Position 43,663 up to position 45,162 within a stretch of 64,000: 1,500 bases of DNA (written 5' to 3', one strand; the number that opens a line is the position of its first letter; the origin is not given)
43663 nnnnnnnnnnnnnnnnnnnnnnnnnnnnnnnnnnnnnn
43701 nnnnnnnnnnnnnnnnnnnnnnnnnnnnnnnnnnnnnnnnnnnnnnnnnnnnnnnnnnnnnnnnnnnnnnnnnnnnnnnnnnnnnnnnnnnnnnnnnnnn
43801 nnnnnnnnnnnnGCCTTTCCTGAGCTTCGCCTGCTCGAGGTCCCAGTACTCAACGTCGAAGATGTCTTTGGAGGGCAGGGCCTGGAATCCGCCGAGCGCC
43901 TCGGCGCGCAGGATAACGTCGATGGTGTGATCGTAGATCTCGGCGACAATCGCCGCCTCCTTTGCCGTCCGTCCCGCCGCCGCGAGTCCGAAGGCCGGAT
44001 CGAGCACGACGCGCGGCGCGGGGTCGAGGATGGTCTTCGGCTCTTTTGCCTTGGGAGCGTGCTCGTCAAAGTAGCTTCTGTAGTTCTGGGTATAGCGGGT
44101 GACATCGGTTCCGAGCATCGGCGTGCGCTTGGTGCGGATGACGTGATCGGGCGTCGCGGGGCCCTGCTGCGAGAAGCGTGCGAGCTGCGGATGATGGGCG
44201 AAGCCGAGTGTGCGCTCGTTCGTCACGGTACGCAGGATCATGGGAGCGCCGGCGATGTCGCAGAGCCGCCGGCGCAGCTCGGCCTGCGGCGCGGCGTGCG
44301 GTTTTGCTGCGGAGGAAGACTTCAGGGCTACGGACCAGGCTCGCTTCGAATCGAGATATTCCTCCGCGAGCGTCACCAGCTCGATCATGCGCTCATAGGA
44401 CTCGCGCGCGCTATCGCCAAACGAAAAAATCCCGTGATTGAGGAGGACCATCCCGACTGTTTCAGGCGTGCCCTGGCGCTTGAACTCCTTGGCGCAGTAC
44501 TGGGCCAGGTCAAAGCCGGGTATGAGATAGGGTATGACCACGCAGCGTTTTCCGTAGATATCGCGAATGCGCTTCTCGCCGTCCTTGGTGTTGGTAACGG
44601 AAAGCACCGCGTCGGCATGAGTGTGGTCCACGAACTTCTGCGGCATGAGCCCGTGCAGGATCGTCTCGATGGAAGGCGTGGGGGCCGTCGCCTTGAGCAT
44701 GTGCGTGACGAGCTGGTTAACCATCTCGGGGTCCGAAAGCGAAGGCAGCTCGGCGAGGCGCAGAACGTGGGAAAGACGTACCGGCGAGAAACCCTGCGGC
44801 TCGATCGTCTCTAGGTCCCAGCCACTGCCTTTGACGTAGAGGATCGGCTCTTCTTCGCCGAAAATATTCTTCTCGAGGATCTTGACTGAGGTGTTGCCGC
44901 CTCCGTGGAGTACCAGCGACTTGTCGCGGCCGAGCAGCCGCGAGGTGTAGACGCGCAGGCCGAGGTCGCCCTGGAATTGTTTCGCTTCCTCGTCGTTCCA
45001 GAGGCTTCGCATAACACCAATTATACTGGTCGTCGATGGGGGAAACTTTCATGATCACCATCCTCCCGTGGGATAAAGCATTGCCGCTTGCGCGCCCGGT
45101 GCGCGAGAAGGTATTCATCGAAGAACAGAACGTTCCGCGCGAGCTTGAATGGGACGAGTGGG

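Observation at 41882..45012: Class II aldolase-SDR fusion directly upstream of mtnA: possible fused DHAP-shunt-type module for methylthioribulose-1-phosphate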

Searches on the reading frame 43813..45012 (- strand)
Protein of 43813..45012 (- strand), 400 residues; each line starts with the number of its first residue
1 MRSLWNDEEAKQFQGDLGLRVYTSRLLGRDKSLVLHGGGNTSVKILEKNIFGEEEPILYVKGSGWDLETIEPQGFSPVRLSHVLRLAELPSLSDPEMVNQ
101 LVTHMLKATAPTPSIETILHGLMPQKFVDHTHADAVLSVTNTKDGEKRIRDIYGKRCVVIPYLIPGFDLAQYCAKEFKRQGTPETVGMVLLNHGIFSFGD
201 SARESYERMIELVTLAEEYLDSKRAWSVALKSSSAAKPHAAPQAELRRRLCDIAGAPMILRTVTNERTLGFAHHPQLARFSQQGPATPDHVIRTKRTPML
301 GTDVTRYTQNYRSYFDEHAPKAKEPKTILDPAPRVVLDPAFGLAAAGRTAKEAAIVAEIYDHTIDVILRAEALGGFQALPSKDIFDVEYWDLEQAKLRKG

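Call 26: find_related_loci(query=A2, collection=metagenome_contigs, flank=6000)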
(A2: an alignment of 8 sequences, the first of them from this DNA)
Query A2 (400 aa) in metagenome_contigs; peptide patterns used: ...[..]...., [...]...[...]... (x = any residue, [..] = any of these).
600 stretches matched a pattern (row limit reached: there are more); 594 encode a relative of the query (tblastn E <= 1e-3); the best 80 are kept; 80 distinct loci.
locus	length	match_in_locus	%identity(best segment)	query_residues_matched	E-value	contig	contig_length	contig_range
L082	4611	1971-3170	90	1-400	0e+0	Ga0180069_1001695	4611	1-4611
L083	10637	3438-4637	86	1-400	0e+0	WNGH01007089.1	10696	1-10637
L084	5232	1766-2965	87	1-400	0e+0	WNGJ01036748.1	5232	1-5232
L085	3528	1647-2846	88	1-400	0e+0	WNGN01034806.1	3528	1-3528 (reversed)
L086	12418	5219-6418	87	1-400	0e+0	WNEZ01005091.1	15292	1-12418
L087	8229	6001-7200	87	1-400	0e+0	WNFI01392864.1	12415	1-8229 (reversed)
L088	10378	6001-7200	86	1-400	0e+0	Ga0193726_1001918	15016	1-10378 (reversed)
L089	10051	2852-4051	87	1-400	0e+0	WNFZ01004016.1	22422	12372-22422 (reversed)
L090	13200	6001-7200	89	1-400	0e+0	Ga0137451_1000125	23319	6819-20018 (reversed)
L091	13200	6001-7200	85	1-400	0e+0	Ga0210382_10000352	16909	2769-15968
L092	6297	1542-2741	87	1-400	0e+0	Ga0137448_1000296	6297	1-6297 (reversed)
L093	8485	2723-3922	85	1-400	0e+0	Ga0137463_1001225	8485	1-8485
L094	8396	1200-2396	83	1-399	0e+0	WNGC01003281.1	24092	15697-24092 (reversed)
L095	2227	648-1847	81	1-400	0e+0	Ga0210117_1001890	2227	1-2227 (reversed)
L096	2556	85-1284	82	1-400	0e+0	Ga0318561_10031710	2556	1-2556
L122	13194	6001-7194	63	1-399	9e-178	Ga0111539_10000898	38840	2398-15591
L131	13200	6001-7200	62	1-400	4e-176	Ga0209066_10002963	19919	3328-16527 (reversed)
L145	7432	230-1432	62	1-400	2e-173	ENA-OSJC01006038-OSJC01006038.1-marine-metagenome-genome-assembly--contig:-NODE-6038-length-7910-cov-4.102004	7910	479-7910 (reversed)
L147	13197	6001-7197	64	1-399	1e-172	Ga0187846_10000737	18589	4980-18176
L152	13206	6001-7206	63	1-400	2e-171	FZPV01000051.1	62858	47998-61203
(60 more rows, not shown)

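Call 39: search_protein_families(library=ncbifam, proteins=[L122:6001-7968:+], max_evalue=1e-100)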
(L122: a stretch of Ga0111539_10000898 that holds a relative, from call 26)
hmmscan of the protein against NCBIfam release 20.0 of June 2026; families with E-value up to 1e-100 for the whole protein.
L122:6001-7968:+ (655 aa): 10 families
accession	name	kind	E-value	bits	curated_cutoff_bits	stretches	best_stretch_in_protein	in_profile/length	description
NF006196.0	PRK08324.2-4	equivalog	0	1085.6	831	1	1-655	1-657/657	bifunctional aldolase/short-chain dehydrogenase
NF006195.0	PRK08324.2-3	equivalog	2.2e-183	611.1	931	1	3-651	12-672/678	bifunctional aldolase/short-chain dehydrogenase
NF006192.0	PRK08324.1-6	equivalog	2.9e-169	564.7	639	1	14-651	23-679/685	bifunctional aldolase/short-chain dehydrogenase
NF006194.0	PRK08324.2-2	equivalog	8.5e-159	530.4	686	1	14-652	21-698/703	bifunctional aldolase/short-chain dehydrogenase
NF006190.0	PRK08324.1-4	equivalog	6.4e-139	464.1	1014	1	3-651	4-683/689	bifunctional aldolase/short-chain dehydrogenase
NF006193.0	PRK08324.2-1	subfamily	1.2e-132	443.5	1213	1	101-651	130-699/705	bifunctional aldolase/short-chain dehydrogenase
TIGR02632.1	RhaD_aldol-ADH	equivalog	3.4e-129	432.2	567.75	1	21-652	5-671/676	bifunctional rhamnulose-1-phosphate aldolase/short-chain dehydrogenase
NF006189.0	PRK08324.1-3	equivalog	2.4e-125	419.5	634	1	3-652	12-696/701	bifunctional rhamnulose-1-phosphate aldolase/short-chain dehydrogenase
NF006197.0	PRK08324.2-5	equivalog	4.7e-118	395.1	627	1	1-445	1-459/583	bifunctional aldolase/short-chain dehydrogenase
NF006191.0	PRK08324.1-5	equivalog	9.2e-106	354.8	1240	1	4-650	14-699/706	bifunctional aldolase/short-chain dehydrogenase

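Call 44: search_solved_structures(query=A2, max_evalue=1, show_alignments=5)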
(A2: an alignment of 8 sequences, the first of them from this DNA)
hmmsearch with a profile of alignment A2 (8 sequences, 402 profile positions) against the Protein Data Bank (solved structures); distinct sequences matched with E-value up to 1: 18.
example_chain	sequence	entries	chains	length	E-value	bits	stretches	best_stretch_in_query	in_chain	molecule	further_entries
3m4r_A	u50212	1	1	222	2.4e-77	263.9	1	1-224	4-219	Uncharacterized protein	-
2opi_A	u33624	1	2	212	0.0019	20.5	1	112-209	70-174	L-fuculose-1-phosphate aldolase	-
2irp_A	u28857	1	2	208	0.0045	19.3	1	112-206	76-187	Putative aldolase class 2 protein aq_1979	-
1pvt_A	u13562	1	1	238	0.037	16.3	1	126-220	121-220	sugar-phosphate aldolase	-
2v9m_A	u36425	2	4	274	0.19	13.9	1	126-217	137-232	RHAMNULOSE-1-PHOSPHATE ALDOLASE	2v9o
1ojr_A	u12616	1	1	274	0.2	13.9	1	126-217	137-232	RHAMNULOSE-1-PHOSPHATE ALDOLASE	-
2uyv_A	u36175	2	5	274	0.2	13.9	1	126-217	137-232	RHAMNULOSE-1-PHOSPHATE ALDOLASE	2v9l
2uyu_A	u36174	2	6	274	0.2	13.9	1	126-217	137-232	RHAMNULOSE-1-PHOSPHATE ALDOLASE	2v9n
2v9g_A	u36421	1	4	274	0.2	13.9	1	126-217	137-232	RHAMNULOSE-1-PHOSPHATE ALDOLASE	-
9dgh_A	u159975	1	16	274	0.2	13.8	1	126-217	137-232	Rhamnulose-1-phosphate aldolase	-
2v9i_A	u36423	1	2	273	0.23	13.7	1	126-213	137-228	RHAMNULOSE-1-PHOSPHATE ALDOLASE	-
2v9e_A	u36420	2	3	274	0.23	13.7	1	126-213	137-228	RHAMNULOSE-1-PHOSPHATE ALDOLASE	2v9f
2v2b_A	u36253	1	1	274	0.24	13.6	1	126-212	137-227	RHAMNULOSE-1-PHOSPHATE ALDOLASE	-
2v2a_A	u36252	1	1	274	0.24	13.6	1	126-212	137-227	RHAMNULOSE-1-PHOSPHATE ALDOLASE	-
1gt7_A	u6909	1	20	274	0.25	13.5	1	126-217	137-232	RHAMNULOSE-1-PHOSPHATE ALDOLASE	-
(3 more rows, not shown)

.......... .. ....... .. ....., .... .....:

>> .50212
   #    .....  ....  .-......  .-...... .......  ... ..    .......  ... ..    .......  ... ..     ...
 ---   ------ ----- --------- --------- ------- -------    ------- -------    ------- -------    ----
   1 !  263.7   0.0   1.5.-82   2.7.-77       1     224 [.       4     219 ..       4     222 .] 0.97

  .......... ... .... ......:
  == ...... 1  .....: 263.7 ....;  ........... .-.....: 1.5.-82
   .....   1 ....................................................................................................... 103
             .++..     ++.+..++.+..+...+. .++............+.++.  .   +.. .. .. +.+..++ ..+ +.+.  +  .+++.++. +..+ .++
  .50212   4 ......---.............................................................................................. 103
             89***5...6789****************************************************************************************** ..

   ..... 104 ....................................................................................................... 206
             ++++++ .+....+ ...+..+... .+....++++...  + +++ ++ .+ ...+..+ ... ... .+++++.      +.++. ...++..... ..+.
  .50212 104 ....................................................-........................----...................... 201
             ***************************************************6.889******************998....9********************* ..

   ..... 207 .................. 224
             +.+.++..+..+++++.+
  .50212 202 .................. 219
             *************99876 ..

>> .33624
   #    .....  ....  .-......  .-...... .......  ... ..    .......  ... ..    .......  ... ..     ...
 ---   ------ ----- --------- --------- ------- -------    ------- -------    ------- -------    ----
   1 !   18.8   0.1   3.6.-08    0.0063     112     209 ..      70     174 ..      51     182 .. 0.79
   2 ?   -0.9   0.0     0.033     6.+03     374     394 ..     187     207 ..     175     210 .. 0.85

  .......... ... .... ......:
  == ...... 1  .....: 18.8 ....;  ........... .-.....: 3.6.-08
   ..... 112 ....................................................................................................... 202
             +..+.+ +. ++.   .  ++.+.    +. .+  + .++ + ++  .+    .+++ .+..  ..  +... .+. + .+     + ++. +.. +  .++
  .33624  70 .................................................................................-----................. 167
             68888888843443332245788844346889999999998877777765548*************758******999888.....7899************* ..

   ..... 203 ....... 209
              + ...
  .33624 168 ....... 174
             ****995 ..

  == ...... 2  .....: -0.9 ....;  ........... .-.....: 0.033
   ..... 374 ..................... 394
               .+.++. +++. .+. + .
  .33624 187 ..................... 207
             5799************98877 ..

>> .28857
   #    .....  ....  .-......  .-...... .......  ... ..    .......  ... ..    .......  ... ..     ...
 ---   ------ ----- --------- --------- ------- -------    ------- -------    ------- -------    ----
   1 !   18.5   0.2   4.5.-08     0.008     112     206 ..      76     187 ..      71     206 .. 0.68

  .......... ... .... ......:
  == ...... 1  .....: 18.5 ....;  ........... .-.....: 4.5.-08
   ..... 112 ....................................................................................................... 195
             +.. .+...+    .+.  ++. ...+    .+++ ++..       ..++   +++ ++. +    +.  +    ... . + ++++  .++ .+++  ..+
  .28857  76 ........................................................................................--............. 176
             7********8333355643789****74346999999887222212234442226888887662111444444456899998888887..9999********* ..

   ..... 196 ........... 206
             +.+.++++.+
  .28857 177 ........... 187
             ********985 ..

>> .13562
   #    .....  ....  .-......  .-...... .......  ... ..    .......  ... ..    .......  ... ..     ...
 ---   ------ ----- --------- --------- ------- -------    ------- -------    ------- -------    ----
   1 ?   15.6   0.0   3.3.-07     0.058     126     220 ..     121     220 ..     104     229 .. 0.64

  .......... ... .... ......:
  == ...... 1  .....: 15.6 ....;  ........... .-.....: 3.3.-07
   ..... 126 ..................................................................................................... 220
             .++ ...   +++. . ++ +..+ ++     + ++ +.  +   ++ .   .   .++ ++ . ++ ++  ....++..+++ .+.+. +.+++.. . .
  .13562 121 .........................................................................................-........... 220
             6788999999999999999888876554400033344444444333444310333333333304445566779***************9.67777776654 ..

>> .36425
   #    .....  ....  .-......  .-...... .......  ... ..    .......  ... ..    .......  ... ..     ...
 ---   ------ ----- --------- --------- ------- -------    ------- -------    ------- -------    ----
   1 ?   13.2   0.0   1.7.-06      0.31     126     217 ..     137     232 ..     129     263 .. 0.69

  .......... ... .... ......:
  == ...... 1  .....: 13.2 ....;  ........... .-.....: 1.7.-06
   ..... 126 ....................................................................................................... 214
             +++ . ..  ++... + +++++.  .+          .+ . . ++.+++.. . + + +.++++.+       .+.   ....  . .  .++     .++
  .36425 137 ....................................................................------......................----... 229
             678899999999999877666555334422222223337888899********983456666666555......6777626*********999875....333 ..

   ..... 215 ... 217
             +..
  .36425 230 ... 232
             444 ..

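Call 62: predict_structure(alignment_id=A2)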
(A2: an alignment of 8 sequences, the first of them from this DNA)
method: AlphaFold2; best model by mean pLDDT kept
length: 400 residues; sequences in the alignment: 8
mean_pLDDT: 87.8   pTM: 0.86
mean pLDDT of the five models: 87.8, 86.7, 85.8, 85.5, 85.1
residues with pLDDT >= 90: 212; 70-90: 164; 50-70: 18; < 50: 6
segments of 3 or more residues with pLDDT < 50: 230-233
pLDDT, mean of each block of 10 residues (from residue 1): 86 94 93 75 94 95 86 95 91 87 90 89 93 93 93 94 83 88 91 93 96 94 61 52 86 93 86 90 84 89 95 93 85 92 91 90 89 88 86 73
secondary structure, 60 per line:
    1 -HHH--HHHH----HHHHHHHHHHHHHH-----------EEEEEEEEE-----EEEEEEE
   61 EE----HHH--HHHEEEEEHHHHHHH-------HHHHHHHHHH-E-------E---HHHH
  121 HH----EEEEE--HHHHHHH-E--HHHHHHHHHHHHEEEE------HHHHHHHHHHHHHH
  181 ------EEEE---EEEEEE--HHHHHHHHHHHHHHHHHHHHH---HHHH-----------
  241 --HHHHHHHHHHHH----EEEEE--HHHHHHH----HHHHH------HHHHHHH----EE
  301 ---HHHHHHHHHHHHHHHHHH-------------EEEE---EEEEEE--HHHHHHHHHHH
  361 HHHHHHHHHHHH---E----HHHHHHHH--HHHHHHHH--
elements in order: H7-10 H15-28 E40-48 E54-62 E75-79 H80-86 H94-103 H117-122 E127-131 H134-140 H145-156 E157-160 H167-180 E187-190 E194-199 H202-222 H226-229 H243-254 E259-263 H266-272 H277-281 H288-294 H304-321 E335-338 E342-347 H350-372 H381-388 H391-398

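Call 64: search_protein_families(library=ncbifam, max_evalue=1e-8, proteins=[L122:8008-8898:+, L122:8915-9442:+, L122:9421-10518:+, L145:4772-5341:+, L145:2243-3127:+, L147:4534-5427:+])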
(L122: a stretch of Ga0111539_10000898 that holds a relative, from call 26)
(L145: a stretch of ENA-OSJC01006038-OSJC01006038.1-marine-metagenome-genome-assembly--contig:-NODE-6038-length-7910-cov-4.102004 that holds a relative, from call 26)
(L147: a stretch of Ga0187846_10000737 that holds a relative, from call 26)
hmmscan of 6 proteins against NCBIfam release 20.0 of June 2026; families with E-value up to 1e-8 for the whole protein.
L122:8008-8898:+ (296 aa): 11 families
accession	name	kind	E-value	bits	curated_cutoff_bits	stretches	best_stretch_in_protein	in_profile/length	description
NF006492.0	PRK08931.1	equivalog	3e-156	519.2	437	1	7-292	3-288/291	S-methyl-5'-thioadenosine phosphorylase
NF005657.0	PRK07432.1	equivalog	5.7e-100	334.2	453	1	9-287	5-284/291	S-methyl-5'-thioadenosine phosphorylase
NF006334.0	PRK08564.1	equivalog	8.8e-90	300.4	382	1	5-270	5-266/267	S-methyl-5'-thioadenosine phosphorylase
TIGR01694.1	MTAP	equivalog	2.9e-89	298.6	274.85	1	10-247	2-237/240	S-methyl-5'-thioadenosine phosphorylase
NF005876.0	PRK07823.1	equivalog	1.2e-70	237.8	306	1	7-266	5-260/267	S-methyl-5'-thioadenosine phosphorylase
NF006599.0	PRK09136.1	equivalog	1.4e-66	224.2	223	1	9-248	3-244/247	S-methyl-5'-thioinosine phosphorylase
NF006054.0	PRK08202.1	equivalog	1e-21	77.7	218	1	42-248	66-271/274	purine-nucleoside phosphorylase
TIGR01697.1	PNPH-PUNA-XAPA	subfamily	2.8e-19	69.5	197.1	1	41-242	41-240/247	inosine/guanosine/xanthosine phosphorylase family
TIGR01698.1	PUNP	equivalog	4.4e-18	65.6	302.6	1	46-214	46-211/245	purine-nucleoside phosphorylase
TIGR01700.1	PNPH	equivalog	2.4e-14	53.4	293.35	1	42-240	42-240/249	purine nucleoside phosphorylase I, inosine and guanosine-specific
TIGR01699.1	XAPA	equivalog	2.6e-09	37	370.9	1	40-213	40-213/248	xanthosine phosphorylase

L122:8915-9442:+ (175 aa): 15 families
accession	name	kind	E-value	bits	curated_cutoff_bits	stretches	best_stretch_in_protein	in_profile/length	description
NF002634.0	PRK02304.1-3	equivalog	3.2e-83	277.9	170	1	2-174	9-181/182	adenine phosphoribosyltransferase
NF002632.0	PRK02304.1-1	equivalog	3.7e-71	238.6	243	1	3-174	11-182/183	adenine phosphoribosyltransferase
NF002636.0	PRK02304.1-5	equivalog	1.4e-67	226.6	125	1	2-162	8-168/176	adenine phosphoribosyltransferase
TIGR01090.1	apt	equivalog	5.6e-66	221.8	185.85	1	5-171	3-168/169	adenine phosphoribosyltransferase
NF002633.0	PRK02304.1-2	equivalog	3.2e-63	212.6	224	1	1-172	1-170/172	adenine phosphoribosyltransferase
NF009211.0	PRK12560.1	equivalog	4.2e-37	127.7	188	1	2-172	5-176/187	adenine phosphoribosyltransferase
NF002635.0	PRK02304.1-4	subfamily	6.6e-18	64.9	146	1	30-171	36-173/188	adenine phosphoribosyltransferase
NF040646.1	HPT_Archaea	equivalog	1.6e-16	60.4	200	1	37-166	43-168/184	hypoxanthine/guanine phosphoribosyltransferase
NF006671.0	PRK09219.1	equivalog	1.4e-14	54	177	1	38-172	40-178/192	xanthine phosphoribosyltransferase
NF006328.0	PRK08558.1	equivalog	1.3e-13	51.1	184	1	20-170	83-235/238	adenine phosphoribosyltransferase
TIGR01744.1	XPRTase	equivalog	8.2e-13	48.4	164.45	1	35-171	37-177/191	xanthine phosphoribosyltransferase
TIGR01743.1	purR_Bsub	equivalog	2.7e-10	39.7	258.7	1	23-149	103-232/268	pur operon repressor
TIGR00336.1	pyrE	equivalog_domain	2.8e-10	40.2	106.8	1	38-171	42-169/173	orotate phosphoribosyltransferase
NF005592.0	PRK07322.1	subfamily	6.6e-10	38.7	143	0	107-149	117-158/180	adenine phosphoribosyltransferase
TIGR01367.1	pyrE_Therm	equivalog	1.7e-09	37.5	150.25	1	16-151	24-145/187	orotate phosphoribosyltransferase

L122:9421-10518:+ (365 aa): 8 families
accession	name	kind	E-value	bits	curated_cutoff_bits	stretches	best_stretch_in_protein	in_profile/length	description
NF004326.0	PRK05720.1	subfamily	5.7e-139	462.8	271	1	20-364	8-353/358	s-methyl-5-thioribose-1-phosphate isomerase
TIGR00512.1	salvage_mtnA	equivalog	1.2e-133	445.2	279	1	24-352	2-334/335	S-methyl-5-thioribose-1-phosphate isomerase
TIGR00524.1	eIF-2B_rel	subfamily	2.2e-116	388.2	185.85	1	53-352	5-302/303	S-methyl-5-thioribose-1-phosphate isomerase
NF004700.0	PRK06036.1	equivalog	1.7e-111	372.6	528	1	24-355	3-332/339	S-methyl-5-thioribose-1-phosphate isomerase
NF004436.0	PRK05772.1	equivalog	3.2e-93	312.9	521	1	19-361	13-359/363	S-methyl-5-thioribose-1-phosphate isomerase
TIGR00511.1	ribulose_e2b2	equivalog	2e-57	194.8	314.1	1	54-351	4-286/301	ribose 1,5-bisphosphate isomerase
NF006210.0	PRK08335.1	equivalog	4.4e-23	81.9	339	1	142-354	83-272/275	translation initiation factor IF-2B subunit alpha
NF004994.0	PRK06372.1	equivalog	5.5e-14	52.2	249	1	176-355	85-250/253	translation initiation factor IF-2B subunit delta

L145:4772-5341:+ (189 aa): 8 families
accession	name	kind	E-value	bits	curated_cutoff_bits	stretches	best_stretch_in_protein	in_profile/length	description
TIGR00213.1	GmhB_yaeD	subfamily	3.7e-49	166.8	149.6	1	12-185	2-174/176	D-glycero-beta-D-manno-heptose 1,7-bisphosphate 7-phosphatase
NF006506.0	PRK08942.1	equivalog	2.3e-46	157.6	178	1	11-168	3-155/182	D-glycero-beta-D-manno-heptose 1,7-bisphosphate 7-phosphatase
NF050049.1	HBPPhtaseGmhB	domain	3.8e-45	153.8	250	1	13-186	5-167/171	D-glycero-alpha-D-manno-heptose-1,7-bisphosphate 7-phosphatase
TIGR01656.1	Histidinol-ppas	subfamily_domain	2.3e-37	128.2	84.15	1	12-156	1-141/149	histidinol-phosphate phosphatase domain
TIGR01662.1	HAD-SF-IIIA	subfamily_domain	1.3e-29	103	44.6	1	13-155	2-133/141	HAD-IIIA family hydrolase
NF003937.0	PRK05446.1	equivalog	3.8e-18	65.6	443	1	12-155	4-143/355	bifunctional histidinol-phosphatase/imidazoleglycerol-phosphate dehydratase HisB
TIGR01261.1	hisB_Nterm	equivalog_domain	2.5e-16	59.6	140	1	12-154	2-140/161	histidinol-phosphatase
NF005264.0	PRK06769.1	equivalog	1.7e-15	57.3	217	1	12-156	5-132/175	HAD-IIIA family hydrolase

L145:2243-3127:+ (294 aa): 0 families

L147:4534-5427:+ (297 aa): 11 families
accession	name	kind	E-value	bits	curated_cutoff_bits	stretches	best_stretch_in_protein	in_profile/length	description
NF006492.0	PRK08931.1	equivalog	4.3e-155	515.4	437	1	9-295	4-290/291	S-methyl-5'-thioadenosine phosphorylase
NF005657.0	PRK07432.1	equivalog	4.4e-102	341.1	453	1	11-281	6-277/291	S-methyl-5'-thioadenosine phosphorylase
TIGR01694.1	MTAP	equivalog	4.4e-89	298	274.85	1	11-248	2-237/240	S-methyl-5'-thioadenosine phosphorylase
NF006334.0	PRK08564.1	equivalog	6.9e-88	294.2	382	1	7-271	6-266/267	S-methyl-5'-thioadenosine phosphorylase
NF005876.0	PRK07823.1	equivalog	3.7e-70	236.1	306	1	9-266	6-259/267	S-methyl-5'-thioadenosine phosphorylase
NF006599.0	PRK09136.1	equivalog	5.1e-65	219.1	223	1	10-249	3-244/247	S-methyl-5'-thioinosine phosphorylase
NF006054.0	PRK08202.1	equivalog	1.4e-22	80.5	218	1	42-248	65-270/274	purine-nucleoside phosphorylase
TIGR01697.1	PNPH-PUNA-XAPA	subfamily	6.7e-20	71.5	197.1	1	41-246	40-243/247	inosine/guanosine/xanthosine phosphorylase family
TIGR01698.1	PUNP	equivalog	6.5e-19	68.3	302.6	1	40-215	40-211/245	purine-nucleoside phosphorylase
TIGR01700.1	PNPH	equivalog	1.3e-14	54.3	293.35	1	42-245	41-244/249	purine nucleoside phosphorylase I, inosine and guanosine-specific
TIGR01699.1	XAPA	equivalog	4.1e-09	36.4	370.9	1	37-214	37-213/248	xanthosine phosphorylase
